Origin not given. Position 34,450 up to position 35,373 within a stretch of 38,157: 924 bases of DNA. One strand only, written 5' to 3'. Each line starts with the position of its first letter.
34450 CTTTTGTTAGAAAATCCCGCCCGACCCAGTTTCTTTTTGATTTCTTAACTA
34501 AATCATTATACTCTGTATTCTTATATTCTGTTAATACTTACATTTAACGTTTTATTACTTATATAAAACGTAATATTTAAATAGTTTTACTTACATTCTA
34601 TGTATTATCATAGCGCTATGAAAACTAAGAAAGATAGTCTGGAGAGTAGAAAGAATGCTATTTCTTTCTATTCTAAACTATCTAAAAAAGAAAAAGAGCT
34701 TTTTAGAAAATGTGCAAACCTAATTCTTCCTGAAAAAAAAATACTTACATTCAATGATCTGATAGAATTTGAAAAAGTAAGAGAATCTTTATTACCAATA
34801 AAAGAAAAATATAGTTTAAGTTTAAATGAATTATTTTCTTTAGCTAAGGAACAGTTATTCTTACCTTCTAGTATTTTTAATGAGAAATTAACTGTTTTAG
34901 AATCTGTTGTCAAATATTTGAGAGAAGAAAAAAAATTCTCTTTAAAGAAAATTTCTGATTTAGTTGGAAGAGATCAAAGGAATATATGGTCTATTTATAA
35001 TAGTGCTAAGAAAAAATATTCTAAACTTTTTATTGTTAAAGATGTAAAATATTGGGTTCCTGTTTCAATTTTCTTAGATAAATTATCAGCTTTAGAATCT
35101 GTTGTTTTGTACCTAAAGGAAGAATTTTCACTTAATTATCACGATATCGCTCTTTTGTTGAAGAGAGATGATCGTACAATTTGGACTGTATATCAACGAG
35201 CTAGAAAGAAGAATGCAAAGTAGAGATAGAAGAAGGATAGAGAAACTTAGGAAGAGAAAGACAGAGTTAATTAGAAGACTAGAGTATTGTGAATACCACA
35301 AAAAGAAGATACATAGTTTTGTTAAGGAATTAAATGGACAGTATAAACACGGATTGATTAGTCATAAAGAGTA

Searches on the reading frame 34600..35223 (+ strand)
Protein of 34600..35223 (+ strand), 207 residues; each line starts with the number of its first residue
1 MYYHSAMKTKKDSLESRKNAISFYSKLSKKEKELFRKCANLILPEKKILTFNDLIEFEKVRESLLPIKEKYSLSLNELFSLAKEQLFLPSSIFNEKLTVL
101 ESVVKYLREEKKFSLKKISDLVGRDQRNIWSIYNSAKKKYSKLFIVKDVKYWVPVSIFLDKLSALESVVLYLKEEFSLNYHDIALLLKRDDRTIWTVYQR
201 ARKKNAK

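Call 40: search_protein_families(library=pfam, proteins=[window:34600-35223:+], max_evalue=0.01)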
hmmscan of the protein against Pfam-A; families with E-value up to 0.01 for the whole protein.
window:34600-35223:+ (207 aa): 2 families
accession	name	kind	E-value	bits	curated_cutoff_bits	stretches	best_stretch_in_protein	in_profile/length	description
PF08281.18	Sigma70_r4_2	-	2.2e-06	27.6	25.7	1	159-204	8-53/54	Sigma-70, region 4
PF02001.22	DUF134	-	0.0071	17.3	27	0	101-143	39-81/98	Protein of unknown function DUF134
